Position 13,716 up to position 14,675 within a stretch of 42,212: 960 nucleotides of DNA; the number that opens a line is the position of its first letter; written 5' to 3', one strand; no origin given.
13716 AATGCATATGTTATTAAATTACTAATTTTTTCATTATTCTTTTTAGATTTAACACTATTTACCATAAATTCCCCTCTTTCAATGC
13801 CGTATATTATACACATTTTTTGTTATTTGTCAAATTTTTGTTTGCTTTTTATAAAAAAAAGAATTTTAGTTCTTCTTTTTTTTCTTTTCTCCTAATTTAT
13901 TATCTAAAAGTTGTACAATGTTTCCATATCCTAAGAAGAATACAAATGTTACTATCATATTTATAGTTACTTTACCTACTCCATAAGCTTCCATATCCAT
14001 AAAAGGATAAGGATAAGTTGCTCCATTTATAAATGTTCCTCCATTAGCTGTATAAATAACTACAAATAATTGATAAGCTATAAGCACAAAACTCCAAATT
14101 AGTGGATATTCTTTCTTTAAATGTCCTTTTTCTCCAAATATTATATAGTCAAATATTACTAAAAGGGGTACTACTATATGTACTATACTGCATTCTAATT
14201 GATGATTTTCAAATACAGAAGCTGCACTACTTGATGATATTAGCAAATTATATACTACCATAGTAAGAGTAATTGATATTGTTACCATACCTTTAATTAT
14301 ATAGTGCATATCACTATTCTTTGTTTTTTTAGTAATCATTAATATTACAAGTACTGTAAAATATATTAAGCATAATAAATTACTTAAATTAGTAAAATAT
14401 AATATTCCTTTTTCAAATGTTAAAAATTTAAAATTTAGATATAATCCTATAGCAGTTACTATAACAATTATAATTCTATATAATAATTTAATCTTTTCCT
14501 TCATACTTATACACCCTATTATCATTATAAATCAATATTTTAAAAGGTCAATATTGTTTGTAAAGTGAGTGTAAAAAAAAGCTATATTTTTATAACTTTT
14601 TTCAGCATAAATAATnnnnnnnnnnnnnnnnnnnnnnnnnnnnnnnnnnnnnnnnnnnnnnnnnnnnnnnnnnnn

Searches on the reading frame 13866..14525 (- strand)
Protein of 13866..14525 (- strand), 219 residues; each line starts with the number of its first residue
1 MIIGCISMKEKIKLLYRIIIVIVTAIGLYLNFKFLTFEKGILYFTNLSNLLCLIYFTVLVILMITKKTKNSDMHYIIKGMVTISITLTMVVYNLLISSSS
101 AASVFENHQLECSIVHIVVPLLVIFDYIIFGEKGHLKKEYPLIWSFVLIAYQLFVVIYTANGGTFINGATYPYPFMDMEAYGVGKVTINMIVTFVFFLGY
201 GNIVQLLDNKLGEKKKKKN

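Call 5: search_protein_families(library=pfam, proteins=[window:13866-14525:-], max_evalue=0.001)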
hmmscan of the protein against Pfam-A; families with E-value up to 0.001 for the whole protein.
window:13866-14525:- (219 aa): 0 families

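Call 7: search_protein_families(library=ncbifam, proteins=[window:13866-14525:-], max_evalue=0.01)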
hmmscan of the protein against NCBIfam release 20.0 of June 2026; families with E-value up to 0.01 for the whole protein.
window:13866-14525:- (219 aa): 2 families
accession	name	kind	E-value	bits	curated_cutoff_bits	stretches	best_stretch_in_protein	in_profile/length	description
NF038065.1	Pr6Pr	domain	1.3e-18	67.7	30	1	43-208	4-160/162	Pr6Pr family membrane protein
NF046009.1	MAGa3780_fam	subfamily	2.8e-08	33.6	80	1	40-159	51-165/237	MAGa3780 family membrane protein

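Call 8: search_protein_families(library=padloc, proteins=[window:13866-14525:-], max_evalue=0.01)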
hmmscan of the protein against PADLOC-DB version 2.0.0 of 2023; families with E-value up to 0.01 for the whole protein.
window:13866-14525:- (219 aa): 0 families
